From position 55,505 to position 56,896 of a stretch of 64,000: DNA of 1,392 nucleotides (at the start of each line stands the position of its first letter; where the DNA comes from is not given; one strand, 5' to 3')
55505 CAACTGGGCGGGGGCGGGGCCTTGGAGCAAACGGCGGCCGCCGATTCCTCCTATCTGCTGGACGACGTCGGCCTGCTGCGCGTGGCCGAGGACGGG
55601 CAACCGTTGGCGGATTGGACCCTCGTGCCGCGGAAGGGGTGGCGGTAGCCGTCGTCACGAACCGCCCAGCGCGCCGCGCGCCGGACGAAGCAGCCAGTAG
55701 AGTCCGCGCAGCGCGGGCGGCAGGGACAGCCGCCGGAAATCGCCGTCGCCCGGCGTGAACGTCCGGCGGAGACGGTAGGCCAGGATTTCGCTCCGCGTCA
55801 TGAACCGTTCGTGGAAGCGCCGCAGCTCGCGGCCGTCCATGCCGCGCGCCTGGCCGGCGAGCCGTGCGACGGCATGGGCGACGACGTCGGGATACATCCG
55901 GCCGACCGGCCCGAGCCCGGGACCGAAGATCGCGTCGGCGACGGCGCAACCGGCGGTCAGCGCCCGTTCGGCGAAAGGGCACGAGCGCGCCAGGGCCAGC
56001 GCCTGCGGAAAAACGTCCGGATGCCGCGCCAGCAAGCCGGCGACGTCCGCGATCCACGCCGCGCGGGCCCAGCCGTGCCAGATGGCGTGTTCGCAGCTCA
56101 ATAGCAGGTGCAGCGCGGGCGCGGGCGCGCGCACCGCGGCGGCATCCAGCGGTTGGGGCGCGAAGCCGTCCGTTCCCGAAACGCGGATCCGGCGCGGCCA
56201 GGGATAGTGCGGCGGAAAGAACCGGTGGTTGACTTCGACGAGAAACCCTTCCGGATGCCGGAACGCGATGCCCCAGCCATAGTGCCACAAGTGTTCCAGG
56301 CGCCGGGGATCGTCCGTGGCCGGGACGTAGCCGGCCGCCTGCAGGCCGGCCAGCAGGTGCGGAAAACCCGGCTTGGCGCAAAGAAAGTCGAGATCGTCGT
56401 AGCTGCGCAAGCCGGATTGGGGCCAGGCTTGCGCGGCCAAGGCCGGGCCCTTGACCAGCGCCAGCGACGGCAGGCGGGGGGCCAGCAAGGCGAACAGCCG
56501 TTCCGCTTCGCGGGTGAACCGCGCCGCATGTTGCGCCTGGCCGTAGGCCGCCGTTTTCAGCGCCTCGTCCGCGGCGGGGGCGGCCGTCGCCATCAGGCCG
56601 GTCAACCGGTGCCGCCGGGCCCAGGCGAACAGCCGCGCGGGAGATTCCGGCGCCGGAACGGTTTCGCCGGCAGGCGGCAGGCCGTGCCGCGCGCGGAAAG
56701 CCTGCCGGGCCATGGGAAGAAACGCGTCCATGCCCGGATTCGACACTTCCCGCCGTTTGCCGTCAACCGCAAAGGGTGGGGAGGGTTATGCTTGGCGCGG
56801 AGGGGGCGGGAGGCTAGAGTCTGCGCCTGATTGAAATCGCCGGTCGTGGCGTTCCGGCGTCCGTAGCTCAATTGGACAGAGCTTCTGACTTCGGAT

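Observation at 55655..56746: NTP_transf_5-type nucleotidyltransferase at the far end of the EPS operon, the usual partner of PqqD/HprK-related-kinase systems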

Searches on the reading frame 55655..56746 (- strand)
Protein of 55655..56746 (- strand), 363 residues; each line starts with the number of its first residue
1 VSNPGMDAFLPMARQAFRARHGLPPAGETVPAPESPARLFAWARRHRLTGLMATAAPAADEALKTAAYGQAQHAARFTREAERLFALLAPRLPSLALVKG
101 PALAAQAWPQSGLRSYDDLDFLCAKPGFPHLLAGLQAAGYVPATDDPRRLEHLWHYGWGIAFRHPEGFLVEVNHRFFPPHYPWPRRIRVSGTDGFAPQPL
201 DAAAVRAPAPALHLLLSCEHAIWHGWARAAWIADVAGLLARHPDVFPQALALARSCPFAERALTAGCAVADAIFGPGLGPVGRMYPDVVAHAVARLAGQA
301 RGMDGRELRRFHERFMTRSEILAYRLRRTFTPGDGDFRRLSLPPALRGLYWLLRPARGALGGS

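Call 5: search_protein_families(library=pfam, proteins=[window:55655-56746:-], max_evalue=0.01)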
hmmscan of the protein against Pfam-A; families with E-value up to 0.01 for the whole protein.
window:55655-56746:- (363 aa): 1 family
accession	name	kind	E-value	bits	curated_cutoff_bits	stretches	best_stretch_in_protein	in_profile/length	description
PF14907.12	NTP_transf_5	-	4.9e-26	92.3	31.2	1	36-275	5-249/249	Uncharacterised nucleotidyltransferase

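Call 6: search_protein_families(library=ncbifam, proteins=[window:55655-56746:-], max_evalue=0.01)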
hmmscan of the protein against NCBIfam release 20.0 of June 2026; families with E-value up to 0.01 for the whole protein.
window:55655-56746:- (363 aa): 0 families

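Call 15: find_homologous_proteins(query=window:55655-56746:-)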
Query window:55655-56746:- (363 aa): 104 proteins with E <= 0.001 among 8000 candidates.
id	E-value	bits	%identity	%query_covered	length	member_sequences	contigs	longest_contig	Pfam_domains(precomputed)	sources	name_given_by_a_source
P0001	9.0e-238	807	100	99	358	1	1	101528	PF14907.13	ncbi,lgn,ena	-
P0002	1.8e-198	678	82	100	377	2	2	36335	PF14907.13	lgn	-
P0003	2.0e-190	651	79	98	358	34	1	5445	PF14907.13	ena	-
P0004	7.1e-190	649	80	100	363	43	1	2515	PF14907.13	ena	-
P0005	2.5e-188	644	79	100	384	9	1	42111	PF14907.13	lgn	-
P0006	4.7e-188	643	80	99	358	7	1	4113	PF14907.13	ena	-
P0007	1.2e-186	639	79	98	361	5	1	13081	PF14907.13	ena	-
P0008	2.1e-184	631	77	99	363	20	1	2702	PF14907.13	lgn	-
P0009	4.6e-184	630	79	98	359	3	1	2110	PF14907.13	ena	-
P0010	1.0e-183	629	79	97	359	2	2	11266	PF14907.13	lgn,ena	-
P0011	2.6e-172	591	73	99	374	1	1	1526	PF14907.13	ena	-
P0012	5.0e-171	587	73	98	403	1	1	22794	PF14907.13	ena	-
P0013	4.0e-157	541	69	99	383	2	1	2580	PF14907.13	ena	-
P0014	6.2e-154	531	70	98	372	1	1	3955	PF14907.13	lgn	-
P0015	1.0e-153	530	68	100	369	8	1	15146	PF14907.13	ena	-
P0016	1.8e-153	529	67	99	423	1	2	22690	PF14907.13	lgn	-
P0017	6.5e-153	528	68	98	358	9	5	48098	PF14907.13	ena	-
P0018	3.4e-152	525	68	99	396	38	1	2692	PF14907.13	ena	-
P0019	4.8e-151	521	67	99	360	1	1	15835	PF14907.13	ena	-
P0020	5.3e-151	521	68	99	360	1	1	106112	PF14907.13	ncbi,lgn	ncbi:MAG: nucleotidyltransferase family protein [Kiritimatiellia bacterium]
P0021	3.5e-150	519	85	72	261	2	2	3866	PF14907.13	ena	-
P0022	8.8e-150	517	66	99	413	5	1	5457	PF14907.13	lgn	-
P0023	4.0e-149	515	67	97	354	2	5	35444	PF14907.13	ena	-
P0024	1.6e-148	513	69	96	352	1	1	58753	PF14907.13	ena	-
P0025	4.3e-148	512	66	98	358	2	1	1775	PF14907.13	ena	-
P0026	9.7e-147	507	65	98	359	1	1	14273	PF14907.13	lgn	-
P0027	1.5e-145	503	66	97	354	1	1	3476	PF14907.13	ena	-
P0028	6.0e-145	501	65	98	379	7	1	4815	PF14907.13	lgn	-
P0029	6.2e-145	501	68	96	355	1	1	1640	PF14907.13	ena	-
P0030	6.5e-143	495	65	98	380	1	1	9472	PF14907.13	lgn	-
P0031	1.4e-142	494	62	98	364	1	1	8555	PF14907.13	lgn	-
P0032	3.2e-142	492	65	98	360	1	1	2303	PF14907.13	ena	-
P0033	3.9e-142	492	61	99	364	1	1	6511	PF14907.13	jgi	jgi:hypothetical protein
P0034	7.6e-142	491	62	99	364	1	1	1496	PF14907.13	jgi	jgi:hypothetical protein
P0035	1.5e-141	490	64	98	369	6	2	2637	PF14907.13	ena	-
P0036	2.1e-141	490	63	99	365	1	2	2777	PF14907.13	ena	-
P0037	4.0e-140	486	66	98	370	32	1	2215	PF14907.13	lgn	-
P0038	9.2e-140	484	63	99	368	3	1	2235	PF14907.13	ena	-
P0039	1.7e-139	483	62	99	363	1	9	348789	PF14907.13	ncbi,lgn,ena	-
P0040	9.5e-139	481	63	99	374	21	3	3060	PF14907.13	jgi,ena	-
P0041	2.1e-138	480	65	98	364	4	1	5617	PF14907.13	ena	-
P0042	3.9e-138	479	62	99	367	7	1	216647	PF14907.13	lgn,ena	-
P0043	2.3e-137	476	61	99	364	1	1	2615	PF14907.13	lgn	-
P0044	5.2e-137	475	62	99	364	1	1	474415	PF14907.13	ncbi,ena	-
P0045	8.5e-137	475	62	98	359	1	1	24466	PF14907.13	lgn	-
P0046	1.0e-136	474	63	98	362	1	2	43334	PF14907.13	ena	-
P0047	9.3e-136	471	63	98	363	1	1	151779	PF14907.13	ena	-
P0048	7.2e-135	468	63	98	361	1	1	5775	PF14907.13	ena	-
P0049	7.9e-134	465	62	98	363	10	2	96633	PF14907.13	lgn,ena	-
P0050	8.5e-134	465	62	98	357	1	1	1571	PF14907.13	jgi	jgi:hypothetical protein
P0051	1.3e-132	461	61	99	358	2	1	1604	PF14907.13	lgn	-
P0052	1.3e-131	458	63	98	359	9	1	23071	PF14907.13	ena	-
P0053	1.3e-131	457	63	97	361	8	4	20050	PF14907.13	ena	-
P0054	7.2e-131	455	62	98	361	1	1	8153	PF14907.13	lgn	-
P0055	1.8e-130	454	61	99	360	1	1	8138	PF14907.13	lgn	-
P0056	2.6e-130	453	57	98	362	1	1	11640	PF14907.13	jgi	-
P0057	1.3e-128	448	62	98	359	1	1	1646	PF14907.13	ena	-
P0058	2.0e-128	447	57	99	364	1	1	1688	PF14907.13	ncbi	-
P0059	1.2e-127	444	62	98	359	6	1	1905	PF14907.13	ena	-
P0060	9.7e-126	438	61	94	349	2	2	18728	PF14907.13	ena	-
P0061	1.3e-125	438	57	99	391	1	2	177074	PF14907.13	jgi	jgi:Uncharacterised nucleotidyltransferase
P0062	4.6e-125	436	56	99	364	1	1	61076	PF14907.13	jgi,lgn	jgi:hypothetical protein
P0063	9.3e-125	435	56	98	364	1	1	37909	PF14907.13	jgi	-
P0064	4.9e-124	433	57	98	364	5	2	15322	PF14907.13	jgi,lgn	jgi:hypothetical protein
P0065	7.0e-123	429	57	99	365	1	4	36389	PF14907.13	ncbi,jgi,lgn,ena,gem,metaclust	metaclust:\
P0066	1.9e-122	427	59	98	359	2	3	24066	PF14907.13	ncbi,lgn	-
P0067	2.8e-122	427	56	99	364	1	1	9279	PF14907.13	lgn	-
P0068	1.9e-121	424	57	98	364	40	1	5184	PF14907.13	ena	-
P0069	3.2e-120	420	55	94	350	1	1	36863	PF14907.13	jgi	-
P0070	5.5e-119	416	69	73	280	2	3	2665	PF14907.13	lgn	-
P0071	3.1e-118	413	56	98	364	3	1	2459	PF14907.13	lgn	-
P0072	1.1e-116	408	55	98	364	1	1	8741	PF14907.13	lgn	-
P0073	1.6e-116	408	59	98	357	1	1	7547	PF14907.13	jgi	jgi:hypothetical protein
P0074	1.7e-116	408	60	88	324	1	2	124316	PF14907.13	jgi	jgi:hypothetical protein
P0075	1.2e-111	392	56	98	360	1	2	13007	PF14907.13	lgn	-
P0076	8.9e-111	389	54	97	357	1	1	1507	PF14907.13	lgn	-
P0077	7.9e-110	386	53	98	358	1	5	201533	PF14907.13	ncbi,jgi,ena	-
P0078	7.0e-105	370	51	96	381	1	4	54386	PF14907.13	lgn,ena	-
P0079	8.3e-104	366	52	99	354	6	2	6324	PF14907.13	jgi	jgi:hypothetical protein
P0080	1.2e-103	366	55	100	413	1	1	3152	PF14907.13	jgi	-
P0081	1.1e-95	339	55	88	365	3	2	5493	PF14907.13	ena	-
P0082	1.9e-95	338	46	97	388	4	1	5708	PF14907.13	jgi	-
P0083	2.3e-92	328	49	99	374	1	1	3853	PF14907.13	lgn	-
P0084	1.2e-90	323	51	91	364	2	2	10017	PF14907.13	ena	-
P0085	2.3e-89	318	47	97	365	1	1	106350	PF14907.13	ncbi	-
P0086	3.1e-89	318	50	96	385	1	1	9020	PF14907.13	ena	-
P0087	8.3e-87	310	49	97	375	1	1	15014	PF14907.13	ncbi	-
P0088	2.3e-86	309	49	96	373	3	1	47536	PF14907.13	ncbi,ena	-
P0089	2.8e-85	305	49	97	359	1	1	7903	PF14907.13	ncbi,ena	-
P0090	9.1e-85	303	44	97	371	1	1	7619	PF14907.13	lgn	-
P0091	6.8e-84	300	48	95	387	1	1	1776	PF14907.13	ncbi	-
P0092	2.2e-83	299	46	94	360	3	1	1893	PF14907.13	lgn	-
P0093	4.7e-83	298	48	97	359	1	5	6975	PF14907.13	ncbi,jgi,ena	-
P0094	9.1e-83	297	64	58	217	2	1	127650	PF14907.13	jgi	jgi:hypothetical protein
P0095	9.4e-83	297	47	98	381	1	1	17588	PF14907.13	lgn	-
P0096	1.1e-78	283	41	97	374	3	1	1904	PF14907.13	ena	-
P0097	6.1e-78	281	44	91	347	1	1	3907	PF14907.13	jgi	jgi:hypothetical protein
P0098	1.9e-77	279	47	75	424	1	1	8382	PF14907.13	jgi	-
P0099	5.2e-75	271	44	97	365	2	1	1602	PF14907.13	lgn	-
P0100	2.0e-72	263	68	49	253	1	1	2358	PF14907.13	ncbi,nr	ncbi:MAG: hypothetical protein EOL90_12375, partial [Spartobacteria bacterium]|nr:hypothetical prote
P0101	5.7e-72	261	42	88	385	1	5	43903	PF14907.13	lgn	-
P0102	1.8e-70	256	40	96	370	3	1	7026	PF14907.13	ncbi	ncbi:MAG: nucleotidyltransferase domain-containing protein [Kiritimatiellia bacterium]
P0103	2.4e-68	249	42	87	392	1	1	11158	PF14907.13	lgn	-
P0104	1.2e-35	142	47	52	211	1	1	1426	PF14907.13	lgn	-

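Call 16: find_encoding_contigs(protein=P0020, flank=10000, max_places=2)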
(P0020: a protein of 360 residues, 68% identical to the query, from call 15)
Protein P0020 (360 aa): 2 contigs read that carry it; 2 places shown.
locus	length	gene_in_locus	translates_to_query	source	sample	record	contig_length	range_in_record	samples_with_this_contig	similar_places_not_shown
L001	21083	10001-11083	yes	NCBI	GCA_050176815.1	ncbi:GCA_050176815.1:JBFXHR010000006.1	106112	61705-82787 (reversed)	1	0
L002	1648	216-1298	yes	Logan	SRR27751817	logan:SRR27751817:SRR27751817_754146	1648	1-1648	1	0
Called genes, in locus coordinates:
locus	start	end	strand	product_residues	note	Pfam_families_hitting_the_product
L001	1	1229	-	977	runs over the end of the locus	PF21305:type_II_gspD_N0 (faint), PF03958:Secretin_N, PF00263:Secretin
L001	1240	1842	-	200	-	-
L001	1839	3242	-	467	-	PF05137:PilN (weak)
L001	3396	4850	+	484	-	PF16697:Yop-YscD_cpl, PF00498:FHA (weak), PF14559:TPR_19 (weak)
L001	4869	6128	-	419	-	PF00291:PALP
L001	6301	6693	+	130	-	PF04313:HSDR_N (faint)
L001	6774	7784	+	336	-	PF04471:Mrr_cat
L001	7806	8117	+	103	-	-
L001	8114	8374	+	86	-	PF09517:RE_Eco29kI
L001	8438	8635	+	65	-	-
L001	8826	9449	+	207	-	PF01936:NYN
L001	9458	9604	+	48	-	-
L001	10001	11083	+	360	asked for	PF14907:NTP_transf_5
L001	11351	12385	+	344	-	PF18152:DAHP_snth_FXD, PF00793:DAHP_synth_1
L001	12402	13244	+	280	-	PF00800:PDT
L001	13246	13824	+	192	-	PF01817:CM_2 (weak)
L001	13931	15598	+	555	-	PF00485:PRK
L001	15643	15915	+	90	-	-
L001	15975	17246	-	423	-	PF02812:ELFV_dehydrog_N, PF00208:ELFV_dehydrog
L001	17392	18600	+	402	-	PF00083:Sugar_tr (weak), PF07690:MFS_1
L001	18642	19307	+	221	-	PF12710:HAD (weak)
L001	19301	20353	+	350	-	PF00465:Fe-ADH, PF13685:Fe-ADH_2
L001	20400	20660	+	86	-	-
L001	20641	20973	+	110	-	PF05534:HicB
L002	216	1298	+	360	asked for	PF14907:NTP_transf_5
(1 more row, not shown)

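Call 17: find_encoding_contigs(protein=P0044, flank=10000, max_places=2)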
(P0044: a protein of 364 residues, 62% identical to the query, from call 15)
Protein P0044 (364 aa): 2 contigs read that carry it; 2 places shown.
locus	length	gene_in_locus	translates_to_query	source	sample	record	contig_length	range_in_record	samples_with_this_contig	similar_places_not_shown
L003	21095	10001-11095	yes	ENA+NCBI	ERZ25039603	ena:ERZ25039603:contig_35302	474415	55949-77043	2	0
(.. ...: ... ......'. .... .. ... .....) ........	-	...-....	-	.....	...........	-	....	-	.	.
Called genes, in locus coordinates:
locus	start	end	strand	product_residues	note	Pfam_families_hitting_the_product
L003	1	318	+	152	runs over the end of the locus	PF07291:MauE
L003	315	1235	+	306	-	PF12705:PDDEXK_1, PF10926:DUF2800 (weak)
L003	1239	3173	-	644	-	PF13428:TPR_14 (faint), PF04932:Wzy_C, PF13431:TPR_17 (faint), PF00515:TPR_1 (faint), PF07719:TPR_2 (faint), PF13176:TPR_7 (faint), PF13181:TPR_8 (faint), PF13432:TPR_16, +2 more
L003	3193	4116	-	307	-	PF02563:Poly_export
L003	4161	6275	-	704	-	PF02706:Wzz, PF13807:GNVR (weak), PF25199:nSTAND_NTPase5 (weak), PF01656:CbiA (weak), PF10609:ParA, PF13614:AAA_31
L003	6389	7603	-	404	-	PF10082:BBP2_2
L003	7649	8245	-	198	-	-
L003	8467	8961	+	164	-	PF16697:Yop-YscD_cpl, PF00498:FHA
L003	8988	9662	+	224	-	PF07963:N_methyl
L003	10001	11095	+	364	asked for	PF14907:NTP_transf_5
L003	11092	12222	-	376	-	PF13439:Glyco_transf_4 (weak), PF13579:Glyco_trans_4_4 (faint), PF20706:GT4-conflict (weak), PF00534:Glycos_transf_1, PF13692:Glyco_trans_1_4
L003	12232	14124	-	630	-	PF00953:Glycos_transf_4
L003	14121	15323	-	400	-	PF13439:Glyco_transf_4, PF13579:Glyco_trans_4_4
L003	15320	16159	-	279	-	PF00535:Glycos_transf_2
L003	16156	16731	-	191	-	PF00132:Hexapep (faint)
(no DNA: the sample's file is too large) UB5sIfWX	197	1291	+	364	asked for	PF14907:NTP_transf_5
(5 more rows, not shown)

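Call 18: find_encoding_contigs(protein=P0077, flank=10000, max_places=2)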
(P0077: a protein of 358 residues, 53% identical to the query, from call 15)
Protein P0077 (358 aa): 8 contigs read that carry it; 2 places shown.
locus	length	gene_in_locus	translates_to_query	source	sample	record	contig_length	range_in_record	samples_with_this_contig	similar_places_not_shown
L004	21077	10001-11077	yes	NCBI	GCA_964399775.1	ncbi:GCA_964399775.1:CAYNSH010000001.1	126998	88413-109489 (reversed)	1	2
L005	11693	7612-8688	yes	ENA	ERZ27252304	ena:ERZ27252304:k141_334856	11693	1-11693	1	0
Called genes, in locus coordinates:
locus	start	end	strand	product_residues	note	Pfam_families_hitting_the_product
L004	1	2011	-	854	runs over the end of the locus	PF02574:S-methyl_trans, PF00809:Pterin_bind, PF02607:B12-binding_2, PF02310:B12-binding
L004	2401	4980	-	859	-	PF01326:PPDK_N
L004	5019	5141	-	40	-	-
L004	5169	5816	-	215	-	PF10543:ORF6N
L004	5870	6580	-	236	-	PF00106:adh_short, PF13561:adh_short_C2, PF21777:SDR-like (faint)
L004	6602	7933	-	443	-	PF14535:AMP-binding_C_2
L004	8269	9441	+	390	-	PF02615:Ldh_2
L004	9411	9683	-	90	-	PF00381:PTS-HPr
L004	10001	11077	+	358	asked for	PF14907:NTP_transf_5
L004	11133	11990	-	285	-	PF00657:Lipase_GDSL (weak), PF13472:Lipase_GDSL_2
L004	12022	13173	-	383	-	PF20706:GT4-conflict, PF00534:Glycos_transf_1, PF13692:Glyco_trans_1_4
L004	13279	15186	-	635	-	PF00953:Glycos_transf_4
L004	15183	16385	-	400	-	PF13439:Glyco_transf_4, PF13579:Glyco_trans_4_4, PF00534:Glycos_transf_1 (weak), PF13692:Glyco_trans_1_4 (weak)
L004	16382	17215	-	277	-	PF00535:Glycos_transf_2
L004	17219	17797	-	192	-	PF00132:Hexapep (faint)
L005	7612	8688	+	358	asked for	PF14907:NTP_transf_5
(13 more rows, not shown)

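Call 20: search_solved_structures(query=window:55655-56746:-, max_evalue=1)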
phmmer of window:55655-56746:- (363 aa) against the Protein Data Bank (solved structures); distinct sequences matched with E-value up to 1: 1.
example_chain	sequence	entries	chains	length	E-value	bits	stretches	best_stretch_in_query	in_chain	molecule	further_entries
7yca_F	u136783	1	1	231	0.51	12.8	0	77-133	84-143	Photosystem I reaction center subunit III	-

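Call 28: find_encoding_contigs(protein=P0085, flank=10000, max_places=1)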
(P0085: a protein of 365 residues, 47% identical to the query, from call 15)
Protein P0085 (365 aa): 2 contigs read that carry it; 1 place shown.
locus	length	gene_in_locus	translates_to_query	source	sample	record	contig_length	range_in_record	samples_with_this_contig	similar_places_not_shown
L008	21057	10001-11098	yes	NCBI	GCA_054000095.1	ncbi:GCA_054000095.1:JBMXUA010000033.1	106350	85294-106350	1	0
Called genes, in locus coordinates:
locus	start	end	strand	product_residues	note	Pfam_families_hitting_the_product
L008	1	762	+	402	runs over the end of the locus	PF20706:GT4-conflict (weak), PF00534:Glycos_transf_1, PF13692:Glyco_trans_1_4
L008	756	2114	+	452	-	-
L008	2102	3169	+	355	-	PF13439:Glyco_transf_4, PF20706:GT4-conflict, PF00534:Glycos_transf_1, PF13692:Glyco_trans_1_4, PF13524:Glyco_trans_1_2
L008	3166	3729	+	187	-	PF00132:Hexapep (faint)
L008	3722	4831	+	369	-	PF13439:Glyco_transf_4 (weak), PF13579:Glyco_trans_4_4 (weak), PF20706:GT4-conflict, PF00534:Glycos_transf_1, PF13692:Glyco_trans_1_4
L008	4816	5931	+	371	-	PF13439:Glyco_transf_4, PF13579:Glyco_trans_4_4, PF00534:Glycos_transf_1, PF13692:Glyco_trans_1_4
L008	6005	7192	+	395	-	PF13173:AAA_14, PF13635:DUF4143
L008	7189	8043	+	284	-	PF00535:Glycos_transf_2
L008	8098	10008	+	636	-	PF00953:Glycos_transf_4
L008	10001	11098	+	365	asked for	PF14907:NTP_transf_5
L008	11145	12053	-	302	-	-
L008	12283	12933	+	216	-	-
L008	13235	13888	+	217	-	-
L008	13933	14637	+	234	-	PF07589:PEP_exosort_dom (weak)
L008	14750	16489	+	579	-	PF00933:Glyco_hydro_3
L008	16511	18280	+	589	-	PF00474:SSF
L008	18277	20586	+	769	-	PF06165:GH94_b-supersand, PF17167:Glyco_hydro_94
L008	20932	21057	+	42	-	?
